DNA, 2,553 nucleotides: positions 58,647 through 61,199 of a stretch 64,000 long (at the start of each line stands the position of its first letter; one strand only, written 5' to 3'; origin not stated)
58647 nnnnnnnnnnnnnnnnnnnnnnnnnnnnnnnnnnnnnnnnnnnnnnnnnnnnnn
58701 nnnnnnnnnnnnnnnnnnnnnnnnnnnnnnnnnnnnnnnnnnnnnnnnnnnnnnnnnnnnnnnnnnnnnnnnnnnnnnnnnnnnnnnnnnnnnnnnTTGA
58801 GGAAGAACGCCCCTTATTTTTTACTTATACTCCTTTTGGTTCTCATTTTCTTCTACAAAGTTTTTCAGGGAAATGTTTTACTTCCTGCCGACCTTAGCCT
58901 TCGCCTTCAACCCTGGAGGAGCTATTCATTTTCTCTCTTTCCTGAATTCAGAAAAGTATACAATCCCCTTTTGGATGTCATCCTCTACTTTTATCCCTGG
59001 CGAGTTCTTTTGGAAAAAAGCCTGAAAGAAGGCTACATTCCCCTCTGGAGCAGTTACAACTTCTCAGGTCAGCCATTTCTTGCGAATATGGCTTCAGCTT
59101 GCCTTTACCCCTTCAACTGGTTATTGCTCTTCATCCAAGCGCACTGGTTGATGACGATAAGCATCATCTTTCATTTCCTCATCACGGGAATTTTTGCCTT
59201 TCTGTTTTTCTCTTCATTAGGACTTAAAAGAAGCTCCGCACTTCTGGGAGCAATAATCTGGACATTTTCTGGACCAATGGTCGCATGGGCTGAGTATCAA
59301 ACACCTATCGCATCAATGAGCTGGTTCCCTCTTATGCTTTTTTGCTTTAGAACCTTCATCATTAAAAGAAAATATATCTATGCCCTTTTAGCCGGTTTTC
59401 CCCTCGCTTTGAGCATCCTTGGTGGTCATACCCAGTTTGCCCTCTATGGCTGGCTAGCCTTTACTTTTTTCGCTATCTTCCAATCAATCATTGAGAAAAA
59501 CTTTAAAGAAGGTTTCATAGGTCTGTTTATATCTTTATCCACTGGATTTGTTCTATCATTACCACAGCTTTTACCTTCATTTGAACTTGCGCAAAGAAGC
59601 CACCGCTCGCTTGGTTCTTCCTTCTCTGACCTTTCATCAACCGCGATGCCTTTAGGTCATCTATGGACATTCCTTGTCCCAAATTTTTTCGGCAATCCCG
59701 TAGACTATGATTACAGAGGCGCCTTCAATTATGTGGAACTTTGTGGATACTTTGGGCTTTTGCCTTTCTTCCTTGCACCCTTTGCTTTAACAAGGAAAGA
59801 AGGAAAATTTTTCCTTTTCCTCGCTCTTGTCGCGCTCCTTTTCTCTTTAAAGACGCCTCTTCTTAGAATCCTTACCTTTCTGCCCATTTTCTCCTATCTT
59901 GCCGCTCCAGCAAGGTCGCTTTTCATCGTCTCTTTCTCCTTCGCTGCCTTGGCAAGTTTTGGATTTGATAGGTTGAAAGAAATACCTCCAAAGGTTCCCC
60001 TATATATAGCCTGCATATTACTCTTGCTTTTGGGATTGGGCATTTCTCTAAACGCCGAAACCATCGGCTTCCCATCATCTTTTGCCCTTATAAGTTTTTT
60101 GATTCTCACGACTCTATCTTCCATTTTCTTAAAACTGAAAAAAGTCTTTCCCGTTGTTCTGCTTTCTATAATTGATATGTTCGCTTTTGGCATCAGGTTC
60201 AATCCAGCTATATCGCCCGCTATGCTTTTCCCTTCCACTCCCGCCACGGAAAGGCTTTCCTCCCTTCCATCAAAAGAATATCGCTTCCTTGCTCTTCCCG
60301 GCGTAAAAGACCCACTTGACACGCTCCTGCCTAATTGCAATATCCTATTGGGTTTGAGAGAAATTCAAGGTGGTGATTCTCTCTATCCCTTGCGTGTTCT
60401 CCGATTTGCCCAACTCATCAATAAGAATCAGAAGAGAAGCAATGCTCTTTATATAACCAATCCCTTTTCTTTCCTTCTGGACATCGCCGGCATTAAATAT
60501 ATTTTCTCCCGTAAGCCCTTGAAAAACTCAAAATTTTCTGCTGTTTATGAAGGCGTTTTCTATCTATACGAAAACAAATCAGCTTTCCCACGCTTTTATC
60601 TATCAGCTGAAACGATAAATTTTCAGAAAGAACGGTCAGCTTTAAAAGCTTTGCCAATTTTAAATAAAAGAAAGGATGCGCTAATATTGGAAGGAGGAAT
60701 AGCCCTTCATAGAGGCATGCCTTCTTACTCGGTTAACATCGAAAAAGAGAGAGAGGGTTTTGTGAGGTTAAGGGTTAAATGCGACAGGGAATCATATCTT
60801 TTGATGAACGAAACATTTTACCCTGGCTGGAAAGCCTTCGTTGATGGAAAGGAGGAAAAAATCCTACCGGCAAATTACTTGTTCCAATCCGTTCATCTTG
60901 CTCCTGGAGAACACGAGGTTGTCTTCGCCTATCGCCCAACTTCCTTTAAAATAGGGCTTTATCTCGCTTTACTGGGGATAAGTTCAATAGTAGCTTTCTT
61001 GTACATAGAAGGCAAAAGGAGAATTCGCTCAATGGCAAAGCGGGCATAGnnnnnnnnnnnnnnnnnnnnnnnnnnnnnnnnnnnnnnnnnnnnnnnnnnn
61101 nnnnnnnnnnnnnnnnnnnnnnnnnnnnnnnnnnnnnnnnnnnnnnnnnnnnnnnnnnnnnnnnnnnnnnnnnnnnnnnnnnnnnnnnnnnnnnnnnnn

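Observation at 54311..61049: Orphan SEDS glycosyltransferase sandwiched between tandem paralogous GT-C-like membrane proteins and a YfhO-like protein, with no class B PBP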

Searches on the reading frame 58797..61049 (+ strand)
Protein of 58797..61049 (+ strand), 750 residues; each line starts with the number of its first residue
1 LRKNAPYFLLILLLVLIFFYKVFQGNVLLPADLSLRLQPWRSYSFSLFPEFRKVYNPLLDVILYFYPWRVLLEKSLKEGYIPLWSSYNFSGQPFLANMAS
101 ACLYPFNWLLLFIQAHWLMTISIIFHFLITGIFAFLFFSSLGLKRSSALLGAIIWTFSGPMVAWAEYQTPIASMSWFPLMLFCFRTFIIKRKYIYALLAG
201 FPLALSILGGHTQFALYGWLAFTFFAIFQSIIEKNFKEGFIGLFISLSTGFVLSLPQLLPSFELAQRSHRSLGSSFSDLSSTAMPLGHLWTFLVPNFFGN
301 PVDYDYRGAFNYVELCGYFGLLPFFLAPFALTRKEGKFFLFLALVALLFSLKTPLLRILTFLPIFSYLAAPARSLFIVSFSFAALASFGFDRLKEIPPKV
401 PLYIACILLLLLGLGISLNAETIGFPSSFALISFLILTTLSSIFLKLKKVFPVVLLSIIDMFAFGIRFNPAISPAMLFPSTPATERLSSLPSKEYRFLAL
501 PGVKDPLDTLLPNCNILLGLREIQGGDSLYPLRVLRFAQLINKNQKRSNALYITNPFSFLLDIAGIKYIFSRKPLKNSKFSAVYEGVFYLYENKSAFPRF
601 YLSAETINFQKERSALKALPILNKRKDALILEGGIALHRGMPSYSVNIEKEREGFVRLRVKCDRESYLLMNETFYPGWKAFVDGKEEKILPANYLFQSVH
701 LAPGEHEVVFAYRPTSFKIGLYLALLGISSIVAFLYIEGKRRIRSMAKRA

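Call 3: search_protein_families(library=pfam, proteins=[window:58797-61049:+], max_evalue=0.01)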
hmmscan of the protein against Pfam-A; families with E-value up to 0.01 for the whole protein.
window:58797-61049:+ (750 aa): 1 family
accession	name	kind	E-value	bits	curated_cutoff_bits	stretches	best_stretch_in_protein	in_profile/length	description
PF09586.16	YfhO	-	6.2e-14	51.8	28.5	2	656-723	766-834/835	Bacterial membrane protein YfhO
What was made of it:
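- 58797..61049 (+): YfhO-family GT-C glycosyltransferase (750 aa) with a periplasmic beta-sandwich domain and a C-terminal transmembrane helix. Pfam YfhO 51.8 bits against a cutoff of 28.5 (call 3).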

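Call 4: search_protein_families(library=ncbifam, proteins=[window:58797-61049:+], max_evalue=0.01)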
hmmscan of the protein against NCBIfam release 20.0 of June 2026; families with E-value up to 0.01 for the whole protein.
window:58797-61049:+ (750 aa): 2 families
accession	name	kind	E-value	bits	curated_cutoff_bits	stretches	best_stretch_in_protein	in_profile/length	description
NF047590.1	GlcsyltransPgfM2Strep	equivalog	1.6e-05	23.3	1500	1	665-735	807-877/884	glycosyltransferase PgfM2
NF047589.1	GlcsyltransPgfM1Strep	equivalog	0.00023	19.3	1400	1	648-734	863-950/955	glycosyltransferase PgfM1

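Call 47: search_solved_structures(query=A2, max_evalue=1)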
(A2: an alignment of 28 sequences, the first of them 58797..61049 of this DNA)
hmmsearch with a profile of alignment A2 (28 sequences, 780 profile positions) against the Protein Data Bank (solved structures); distinct sequences matched with E-value up to 1: 0.
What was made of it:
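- Tried and rejected: No hit (call 47).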

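Call 64: find_homologous_proteins(query=window:58797-61049:+)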
Query window:58797-61049:+ (750 aa): 151 proteins with E <= 0.001 among 8000 candidates; the best 120 are listed.
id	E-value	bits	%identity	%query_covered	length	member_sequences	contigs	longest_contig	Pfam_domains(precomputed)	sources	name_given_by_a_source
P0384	0.0e+0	1654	100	100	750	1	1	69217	PF09586.17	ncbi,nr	ncbi:YfhO family protein [bacterium]|nr:YfhO family protein [bacterium]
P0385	0.0e+0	1106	64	100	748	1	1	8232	PF09586.17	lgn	-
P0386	0.0e+0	1105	67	100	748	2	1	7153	PF09586.17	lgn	-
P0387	0.0e+0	1087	65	97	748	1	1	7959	PF09586.17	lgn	-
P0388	0.0e+0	1066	64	97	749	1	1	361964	PF09586.17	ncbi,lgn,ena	-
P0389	0.0e+0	1032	62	100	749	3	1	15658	PF09586.17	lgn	-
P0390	0.0e+0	1028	63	96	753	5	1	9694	PF09586.17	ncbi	ncbi:MAG: hypothetical protein ACPL7E_00080 [bacterium]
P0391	2.5e-290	983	62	99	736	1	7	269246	PF09586.17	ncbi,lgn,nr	ncbi:hypothetical protein H5T88_03280 [bacterium]|nr:hypothetical protein [bacterium]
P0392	3.7e-234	797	59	86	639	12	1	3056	PF09586.17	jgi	-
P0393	2.0e-141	491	36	94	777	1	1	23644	PF09586.17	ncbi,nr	ncbi:MAG: YfhO family protein [Armatimonadetes bacterium]|nr:YfhO family protein [Armatimonadota bac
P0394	1.8e-139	484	37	96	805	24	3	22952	PF09586.17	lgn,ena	-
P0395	4.9e-135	470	36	94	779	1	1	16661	PF09586.17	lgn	-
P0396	8.5e-134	466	37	99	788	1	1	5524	PF09586.17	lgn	-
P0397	1.1e-133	465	37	95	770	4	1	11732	PF09586.17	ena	-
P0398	7.8e-127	443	36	94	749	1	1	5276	PF09586.17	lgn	-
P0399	1.7e-117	412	34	94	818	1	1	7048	PF09586.17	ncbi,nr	ncbi:MAG: YfhO family protein [Armatimonadetes bacterium]|nr:YfhO family protein [Armatimonadota bac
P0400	3.9e-109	384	32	98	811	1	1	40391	PF09586.17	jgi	-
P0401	6.4e-104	367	35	88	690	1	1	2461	PF09586.17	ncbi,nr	ncbi:MAG: hypothetical protein QHJ73_12545, partial [Armatimonadota bacterium]|nr:hypothetical prote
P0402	6.1e-101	357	38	50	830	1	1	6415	PF09586.17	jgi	jgi:hypothetical protein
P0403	4.2e-87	311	36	50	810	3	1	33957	PF09586.17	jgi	-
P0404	5.6e-64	235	28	97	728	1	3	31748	PF09586.17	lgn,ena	-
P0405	3.0e-60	222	29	95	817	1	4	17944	PF09586.17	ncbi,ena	-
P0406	3.1e-60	222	32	51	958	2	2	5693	PF09586.17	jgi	-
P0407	8.3e-60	221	31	51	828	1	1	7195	PF09586.17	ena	-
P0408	1.4e-59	220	27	94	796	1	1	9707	PF09586.17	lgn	-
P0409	6.2e-59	218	29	95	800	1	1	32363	PF09586.17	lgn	-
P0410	1.3e-57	214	28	94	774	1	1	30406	PF09586.17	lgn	-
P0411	2.5e-56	210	29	78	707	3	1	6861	PF09586.17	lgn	-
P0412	1.0e-55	208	27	94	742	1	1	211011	PF09586.17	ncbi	-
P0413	2.9e-55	206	26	98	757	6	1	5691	PF09586.17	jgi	jgi:hypothetical protein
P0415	1.3e-53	201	29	78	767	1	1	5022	PF09586.17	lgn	-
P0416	2.3e-52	196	28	94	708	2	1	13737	PF09586.17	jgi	jgi:hypothetical protein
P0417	2.1e-50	190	29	97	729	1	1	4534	PF19510.6,PF09586.17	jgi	-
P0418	2.9e-49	186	25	97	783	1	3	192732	PF09586.17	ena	-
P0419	3.0e-48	183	26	94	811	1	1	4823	PF09586.17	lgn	-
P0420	2.5e-47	180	26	97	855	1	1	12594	PF09586.17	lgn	-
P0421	2.9e-47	180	36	17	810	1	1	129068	PF09586.17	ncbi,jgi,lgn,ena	-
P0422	3.3e-46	176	30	45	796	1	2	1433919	PF09586.17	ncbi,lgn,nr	ncbi:MAG: hypothetical protein HS126_21170 [Anaerolineales bacterium]|nr:hypothetical protein [Anaer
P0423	1.0e-44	171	49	7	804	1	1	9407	PF09586.17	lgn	-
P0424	2.5e-43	167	26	99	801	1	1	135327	PF09586.17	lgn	-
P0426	2.0e-42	164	26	95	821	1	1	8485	PF09586.17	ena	-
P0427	2.6e-42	163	27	66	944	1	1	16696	PF09586.17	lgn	-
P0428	4.5e-41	159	32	45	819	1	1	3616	PF09586.17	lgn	-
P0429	7.2e-41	158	25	96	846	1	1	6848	PF09586.17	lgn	-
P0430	2.3e-40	157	25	89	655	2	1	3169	PF20176.4,PF09586.17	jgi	jgi:hypothetical protein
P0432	4.8e-40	156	29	43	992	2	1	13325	PF09586.17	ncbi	ncbi:MAG: YfhO family protein [Anaerolineae bacterium]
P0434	6.6e-40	155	30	45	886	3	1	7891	PF09586.17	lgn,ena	-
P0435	1.0e-39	155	28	23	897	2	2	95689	PF09586.17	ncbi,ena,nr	ncbi:MAG: YfhO family protein [Chloroflexi bacterium]|nr:YfhO family protein [Chloroflexota bacteriu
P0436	1.3e-39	154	24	37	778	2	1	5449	PF09586.17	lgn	-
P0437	7.6e-39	152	29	42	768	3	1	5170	PF09586.17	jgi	jgi:hypothetical protein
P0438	9.8e-39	151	27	75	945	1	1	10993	PF09586.17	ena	-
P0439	1.1e-38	151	27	45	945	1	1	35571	PF09586.17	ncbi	-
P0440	1.4e-38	151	28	23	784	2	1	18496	PF09586.17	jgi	jgi:hypothetical protein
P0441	1.5e-37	147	25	61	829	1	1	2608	PF09586.17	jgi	jgi:hypothetical protein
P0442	2.8e-37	147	31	32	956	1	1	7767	PF09586.17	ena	-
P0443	3.0e-37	146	31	45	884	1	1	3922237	PF09586.17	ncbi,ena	-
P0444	3.2e-37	146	28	45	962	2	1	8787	PF09586.17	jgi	-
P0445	4.4e-37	146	29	50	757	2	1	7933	PF09586.17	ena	-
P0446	7.6e-37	145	29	21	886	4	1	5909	PF09586.17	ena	-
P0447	1.8e-36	144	27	44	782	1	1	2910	PF09586.17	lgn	-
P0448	2.1e-36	144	28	43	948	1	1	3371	PF09586.17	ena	-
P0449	3.2e-36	143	29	44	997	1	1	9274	PF09586.17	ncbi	ncbi:MAG: YfhO family protein [Anaerolineae bacterium]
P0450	1.3e-35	141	31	45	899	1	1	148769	PF09586.17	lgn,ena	-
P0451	2.4e-35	140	29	42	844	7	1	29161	PF20176.4,PF09586.17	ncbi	-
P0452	3.0e-35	140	29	45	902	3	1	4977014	PF09586.17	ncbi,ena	-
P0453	4.0e-35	139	31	20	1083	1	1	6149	PF09586.17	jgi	jgi:hypothetical protein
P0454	5.9e-33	132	25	75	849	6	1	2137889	PF09586.17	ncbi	-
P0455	6.2e-33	132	27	47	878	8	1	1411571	PF09586.17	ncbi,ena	-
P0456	9.7e-33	132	24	89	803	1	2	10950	PF09586.17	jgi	jgi:hypothetical protein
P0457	1.7e-32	131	30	21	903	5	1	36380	PF20176.4,PF09586.17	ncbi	-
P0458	1.7e-32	131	25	22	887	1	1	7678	PF09586.17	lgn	-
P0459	1.9e-32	131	29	52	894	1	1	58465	PF09586.17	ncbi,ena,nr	ncbi:MAG: YfhO family protein [Chloroflexi bacterium]|nr:YfhO family protein [Chloroflexota bacteriu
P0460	2.0e-32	130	25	90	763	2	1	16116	PF09586.17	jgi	-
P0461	7.3e-32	129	25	29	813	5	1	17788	PF09586.17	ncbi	ncbi:MAG TPA: YfhO family protein [Chloroflexota bacterium]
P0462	1.0e-30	125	28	45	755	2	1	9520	PF09586.17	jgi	jgi:hypothetical protein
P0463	1.5e-30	124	30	34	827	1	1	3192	PF09586.17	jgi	jgi:hypothetical protein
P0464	5.0e-30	123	29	42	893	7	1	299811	PF09586.17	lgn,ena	-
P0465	7.6e-30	122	28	49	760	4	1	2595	PF09586.17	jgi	jgi:hypothetical protein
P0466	2.1e-29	120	26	49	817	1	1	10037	PF09586.17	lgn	-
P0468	8.1e-29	119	28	45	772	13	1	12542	PF09586.17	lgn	-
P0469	1.1e-28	118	24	87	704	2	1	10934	PF09586.17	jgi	jgi:uncharacterized membrane protein YfhO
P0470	1.1e-28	118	32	25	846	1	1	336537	PF09586.17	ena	-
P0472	1.5e-27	114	26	47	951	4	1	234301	PF09586.17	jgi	-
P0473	1.7e-27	114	27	88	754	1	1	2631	PF09586.17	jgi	jgi:hypothetical protein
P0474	1.8e-27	114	25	31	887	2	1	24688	PF09586.17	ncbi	-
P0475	1.8e-27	114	26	22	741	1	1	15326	PF09586.17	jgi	jgi:hypothetical protein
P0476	3.6e-27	113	30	20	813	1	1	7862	PF09586.17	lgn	-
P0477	4.7e-27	113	29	23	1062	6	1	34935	PF15711.11,PF09586.17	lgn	-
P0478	7.3e-27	112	24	90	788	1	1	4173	PF09586.17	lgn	-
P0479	2.1e-26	111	28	29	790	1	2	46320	PF09586.17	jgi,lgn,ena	-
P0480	2.3e-26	110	23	89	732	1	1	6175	PF09586.17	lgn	-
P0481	2.3e-26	110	28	48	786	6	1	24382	PF09586.17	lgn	-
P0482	5.0e-26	109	28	28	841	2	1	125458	PF09586.17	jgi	-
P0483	1.1e-25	108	35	12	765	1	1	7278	PF09586.17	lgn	-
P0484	2.9e-25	107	26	52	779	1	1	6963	PF09586.17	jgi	jgi:hypothetical protein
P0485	4.0e-25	106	27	45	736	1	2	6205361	PF09586.17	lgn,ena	-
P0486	9.5e-25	105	24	44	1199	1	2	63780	PF15711.11,PF09586.17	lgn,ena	-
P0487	3.9e-24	103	26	43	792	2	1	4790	PF09586.17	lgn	-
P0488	4.6e-24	103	30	48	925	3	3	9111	PF09586.17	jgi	jgi:hypothetical protein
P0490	1.5e-23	101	27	22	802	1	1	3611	PF09586.17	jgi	jgi:hypothetical protein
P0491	2.7e-23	100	30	11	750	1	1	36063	PF09586.17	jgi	jgi:hypothetical protein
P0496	1.2e-20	91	23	72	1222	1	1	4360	PF01943.23,PF09586.17,PF13440.12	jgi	jgi:O-antigen/teichoic acid export membrane protein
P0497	2.4e-20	91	27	39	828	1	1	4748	PF09586.17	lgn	-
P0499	7.4e-20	89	35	12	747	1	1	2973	PF09586.17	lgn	-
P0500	1.9e-19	88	26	32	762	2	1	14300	PF09586.17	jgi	-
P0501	3.3e-19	87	23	94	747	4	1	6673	PF09586.17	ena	-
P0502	4.9e-19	86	27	15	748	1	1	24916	PF09586.17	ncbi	ncbi:MAG TPA: YfhO family protein [Verrucomicrobiae bacterium]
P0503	2.3e-18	84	33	14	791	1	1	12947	PF09586.17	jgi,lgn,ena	-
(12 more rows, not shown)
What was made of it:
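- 58797..61049 (+): NCBI names it 'YfhO family protein' (call 64).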

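Call 66: find_encoding_contigs(protein=P0391, flank=10000, max_places=1)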
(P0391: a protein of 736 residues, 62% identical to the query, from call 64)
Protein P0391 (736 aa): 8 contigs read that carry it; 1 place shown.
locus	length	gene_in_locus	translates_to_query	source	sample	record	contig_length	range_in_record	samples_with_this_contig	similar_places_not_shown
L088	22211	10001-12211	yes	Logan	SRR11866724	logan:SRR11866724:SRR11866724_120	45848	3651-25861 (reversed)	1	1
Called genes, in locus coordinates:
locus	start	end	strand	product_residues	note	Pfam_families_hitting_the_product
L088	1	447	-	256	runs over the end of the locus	PF12643:MazG-like (faint), PF03819:MazG, PF01503:PRA-PH (weak), PF03819:MazG (weak)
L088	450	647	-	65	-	PF20095:DUF6485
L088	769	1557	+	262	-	PF04468:PSP1, PF28472:PSP1_3rd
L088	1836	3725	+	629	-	PF00133:tRNA-synt_1, PF01406:tRNA-synt_1e, PF09334:tRNA-synt_1g, PF00133:tRNA-synt_1, PF08264:Anticodon_1, PF19303:Anticodon_3, PF01588:tRNA_bind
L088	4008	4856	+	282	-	PF14520:HHH_5 (faint), PF00633:HHH (weak), PF12836:HHH_3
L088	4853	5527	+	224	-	PF01135:PCMT, PF00398:RrnaAD (faint), PF13847:Methyltransf_31, PF08241:Methyltransf_11, PF08242:Methyltransf_12 (weak), PF13649:Methyltransf_25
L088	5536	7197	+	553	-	PF22680:Glyco_hydro_123_N_2, PF13320:GH123_cat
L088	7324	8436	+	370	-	PF01098:FTSW_RODA_SPOVE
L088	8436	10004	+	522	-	-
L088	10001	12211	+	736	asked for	PF09586:YfhO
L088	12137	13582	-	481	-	PF02310:B12-binding, PF04055:Radical_SAM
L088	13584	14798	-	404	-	PF01208:URO-D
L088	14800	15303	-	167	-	PF01904:DUF72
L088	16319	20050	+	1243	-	PF02449:Glyco_hydro_42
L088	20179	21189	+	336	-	PF05978:UNC-93, PF07690:MFS_1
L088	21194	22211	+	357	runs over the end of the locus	PF10509:GalKase_gal_bdg (weak), PF00288:GHMP_kinases_N, PF08544:GHMP_kinases_C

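Call 77: predict_structure(alignment_id=A4)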
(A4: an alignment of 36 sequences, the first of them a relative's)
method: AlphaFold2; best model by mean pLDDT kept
length: 750 residues; sequences in the alignment: 36
mean_pLDDT: 94.3   pTM: 0.92
mean pLDDT of the five models: 94.3, 93.2, 93.0, 92.9, 92.7
residues with pLDDT >= 90: 647; 70-90: 102; 50-70: 1; < 50: 0
segments of 3 or more residues with pLDDT < 50: none
pLDDT, mean of each block of 10 residues (from residue 1): 92 98 95 93 94 82 93 96 95 94 96 96 97 98 98 98 92 98 98 97 97 95 98 97 98 97 93 86 93 94 87 92 98 98 97 90 78 96 98 96 98 95 91 97 97 97 91 95 95 93 85 93 92 96 90 95 96 94 92 96 95 94 90 92 95 96 97 96 98 97 98 97 97 92 89
secondary structure, 60 per line:
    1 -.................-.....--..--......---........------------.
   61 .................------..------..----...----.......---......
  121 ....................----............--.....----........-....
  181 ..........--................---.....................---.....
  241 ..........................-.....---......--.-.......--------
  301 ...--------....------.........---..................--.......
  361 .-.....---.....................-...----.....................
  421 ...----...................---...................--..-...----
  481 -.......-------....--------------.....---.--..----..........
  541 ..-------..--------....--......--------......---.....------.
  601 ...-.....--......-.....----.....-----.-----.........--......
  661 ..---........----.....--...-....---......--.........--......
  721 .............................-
elements in order (helices of 4 or more, strands of 3 or more residues): H2-18 H20-24 H31-36 H40-47 H60-77 H105-111 H115-140 H145-156 H159-163 H168-175 H177-190 H193-208 H212-232 H236-266 H269-272 H276-281 H286-292 H312-315 H322-330 H334-350 H354-361 H363-367 H371-391 H400-423 H428-446 H450-468 H482-488 E496-499 H514-518 H532-542 H560-563 E566-571 E580-585 E589-593 E600-603 E605-609 H612-617 H619-623 E628-632 E644-652 E655-662 E666-673 E678-682 E685-687 E689-692 E696-701 E704-712 H715-749
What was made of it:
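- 58797..61049 (+): AF2 model pLDDT 94.3 (call 77).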
